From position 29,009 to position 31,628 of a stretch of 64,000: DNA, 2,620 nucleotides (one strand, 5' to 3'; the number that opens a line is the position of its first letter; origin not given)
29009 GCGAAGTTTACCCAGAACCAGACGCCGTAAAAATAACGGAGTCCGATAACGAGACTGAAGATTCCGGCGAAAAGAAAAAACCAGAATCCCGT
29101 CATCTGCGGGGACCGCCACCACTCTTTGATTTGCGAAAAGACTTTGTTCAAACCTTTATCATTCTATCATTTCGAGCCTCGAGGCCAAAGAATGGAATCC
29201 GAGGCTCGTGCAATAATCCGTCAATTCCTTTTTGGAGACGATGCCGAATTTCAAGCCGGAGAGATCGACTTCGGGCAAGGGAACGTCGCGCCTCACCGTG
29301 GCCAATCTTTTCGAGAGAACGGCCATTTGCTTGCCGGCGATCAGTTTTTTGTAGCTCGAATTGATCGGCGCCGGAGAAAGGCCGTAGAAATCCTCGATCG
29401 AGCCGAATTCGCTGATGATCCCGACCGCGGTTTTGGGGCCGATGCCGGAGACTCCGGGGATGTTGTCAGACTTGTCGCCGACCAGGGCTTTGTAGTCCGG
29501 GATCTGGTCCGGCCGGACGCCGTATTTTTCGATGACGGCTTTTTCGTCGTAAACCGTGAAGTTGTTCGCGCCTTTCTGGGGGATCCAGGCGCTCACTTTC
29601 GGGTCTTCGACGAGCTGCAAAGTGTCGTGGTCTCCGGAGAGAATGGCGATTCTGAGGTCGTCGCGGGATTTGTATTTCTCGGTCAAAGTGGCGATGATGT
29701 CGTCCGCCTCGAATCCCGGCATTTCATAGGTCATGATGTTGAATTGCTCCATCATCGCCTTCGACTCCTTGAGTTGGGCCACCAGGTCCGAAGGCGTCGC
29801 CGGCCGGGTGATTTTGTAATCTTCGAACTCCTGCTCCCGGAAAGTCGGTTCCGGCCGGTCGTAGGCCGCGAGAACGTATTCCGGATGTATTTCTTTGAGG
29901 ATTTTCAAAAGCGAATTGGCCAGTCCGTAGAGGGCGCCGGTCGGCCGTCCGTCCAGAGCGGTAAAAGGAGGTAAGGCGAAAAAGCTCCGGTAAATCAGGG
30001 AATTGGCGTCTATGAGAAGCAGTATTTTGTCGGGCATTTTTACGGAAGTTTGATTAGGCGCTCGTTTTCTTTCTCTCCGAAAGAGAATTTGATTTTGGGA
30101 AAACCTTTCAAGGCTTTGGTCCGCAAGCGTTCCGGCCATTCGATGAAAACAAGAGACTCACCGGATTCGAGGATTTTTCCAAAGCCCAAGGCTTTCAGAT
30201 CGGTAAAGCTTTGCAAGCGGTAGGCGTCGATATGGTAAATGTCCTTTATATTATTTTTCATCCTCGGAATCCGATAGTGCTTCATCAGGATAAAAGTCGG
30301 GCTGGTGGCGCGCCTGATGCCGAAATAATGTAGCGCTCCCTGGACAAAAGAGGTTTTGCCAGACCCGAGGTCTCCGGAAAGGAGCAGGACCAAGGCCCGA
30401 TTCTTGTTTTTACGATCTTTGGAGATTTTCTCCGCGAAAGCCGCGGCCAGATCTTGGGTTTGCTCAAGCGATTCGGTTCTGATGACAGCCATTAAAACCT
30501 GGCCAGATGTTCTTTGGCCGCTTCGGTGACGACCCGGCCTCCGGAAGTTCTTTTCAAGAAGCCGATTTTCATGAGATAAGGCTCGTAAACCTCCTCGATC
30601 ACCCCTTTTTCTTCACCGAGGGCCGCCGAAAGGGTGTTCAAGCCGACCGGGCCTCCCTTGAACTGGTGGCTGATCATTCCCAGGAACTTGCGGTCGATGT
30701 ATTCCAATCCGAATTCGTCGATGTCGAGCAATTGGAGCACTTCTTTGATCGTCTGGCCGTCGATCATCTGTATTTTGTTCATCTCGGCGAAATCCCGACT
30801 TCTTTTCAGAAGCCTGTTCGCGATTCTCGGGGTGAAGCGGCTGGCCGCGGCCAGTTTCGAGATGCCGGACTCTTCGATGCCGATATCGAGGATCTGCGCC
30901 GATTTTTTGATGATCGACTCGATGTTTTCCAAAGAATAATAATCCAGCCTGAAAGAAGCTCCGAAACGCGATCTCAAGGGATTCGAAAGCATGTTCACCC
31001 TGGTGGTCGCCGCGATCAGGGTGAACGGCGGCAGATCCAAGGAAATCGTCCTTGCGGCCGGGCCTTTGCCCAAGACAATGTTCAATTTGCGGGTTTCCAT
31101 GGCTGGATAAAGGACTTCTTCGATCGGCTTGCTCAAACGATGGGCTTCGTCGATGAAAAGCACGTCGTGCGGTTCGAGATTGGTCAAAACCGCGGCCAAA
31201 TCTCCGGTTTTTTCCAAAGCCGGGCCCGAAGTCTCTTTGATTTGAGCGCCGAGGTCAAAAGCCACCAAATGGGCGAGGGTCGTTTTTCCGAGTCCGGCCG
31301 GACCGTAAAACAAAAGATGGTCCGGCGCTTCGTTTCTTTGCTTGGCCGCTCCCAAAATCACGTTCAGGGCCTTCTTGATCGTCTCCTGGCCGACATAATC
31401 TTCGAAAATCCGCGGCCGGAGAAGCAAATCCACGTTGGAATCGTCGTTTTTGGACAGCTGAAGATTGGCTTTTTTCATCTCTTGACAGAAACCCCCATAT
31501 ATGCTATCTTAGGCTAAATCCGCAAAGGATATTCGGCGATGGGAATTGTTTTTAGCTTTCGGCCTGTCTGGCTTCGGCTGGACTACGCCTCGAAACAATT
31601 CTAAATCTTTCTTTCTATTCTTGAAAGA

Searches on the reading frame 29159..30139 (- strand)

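Call 51: search_protein_families(library=pfam, proteins=[window:29159-30139:-], max_evalue=0.0001)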
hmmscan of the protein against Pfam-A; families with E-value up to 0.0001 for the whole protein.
window:29159-30139:- (326 aa): 2 families
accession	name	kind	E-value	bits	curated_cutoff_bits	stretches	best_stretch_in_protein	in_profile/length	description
PF02739.22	5_3_exonuc_N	-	2.7e-50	170.7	34.3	1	40-207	2-164/164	5'-3' exonuclease, N-terminal resolvase-like domain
PF01367.25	5_3_exonuc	-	1.5e-26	93.1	40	1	208-295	1-88/97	5'-3' exonuclease, C-terminal SAM fold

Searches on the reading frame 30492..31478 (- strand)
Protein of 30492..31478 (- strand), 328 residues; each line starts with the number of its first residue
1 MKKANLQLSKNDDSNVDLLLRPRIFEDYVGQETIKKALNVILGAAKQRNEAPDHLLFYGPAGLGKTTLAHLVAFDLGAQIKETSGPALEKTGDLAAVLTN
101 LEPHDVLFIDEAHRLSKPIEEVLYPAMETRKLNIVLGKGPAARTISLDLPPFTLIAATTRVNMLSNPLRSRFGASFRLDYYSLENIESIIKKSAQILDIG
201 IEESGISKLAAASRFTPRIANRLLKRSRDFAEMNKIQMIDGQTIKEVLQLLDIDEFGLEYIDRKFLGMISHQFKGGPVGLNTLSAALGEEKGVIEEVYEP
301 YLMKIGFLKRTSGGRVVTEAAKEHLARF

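Call 51: search_protein_families(library=pfam, proteins=[window:30492-31478:-], max_evalue=0.0001)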
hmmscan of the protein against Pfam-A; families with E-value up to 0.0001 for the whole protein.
window:30492-31478:- (328 aa): 7 families
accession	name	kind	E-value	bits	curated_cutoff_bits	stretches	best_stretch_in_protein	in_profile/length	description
PF05496.18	RuvB_N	-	5.7e-70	234.6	27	1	20-178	1-159/159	Holliday junction DNA helicase RuvB P-loop domain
PF05491.19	RuvB_C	-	1.1e-22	80.2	24.7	1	255-325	1-71/72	RuvB C-terminal winged helix domain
PF17864.7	AAA_lid_4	-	4.1e-22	78.1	27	1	181-254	1-74/74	RuvB AAA lid domain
PF00004.35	AAA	-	2.1e-19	70.7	21.2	1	55-179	1-130/131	ATPase family associated with various cellular activities (AAA)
PF07728.20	AAA_5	-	1.5e-07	32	22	1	54-172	1-139/139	AAA domain (dynein-related subfamily)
PF01078.27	Mg_chelatase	-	3.4e-05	23.8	20.3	0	25-72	2-42/207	Magnesium chelatase, subunit ChlI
PF06068.19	TIP49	-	5.4e-05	22.9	23.8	0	26-81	24-79/347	TIP49 P-loop domain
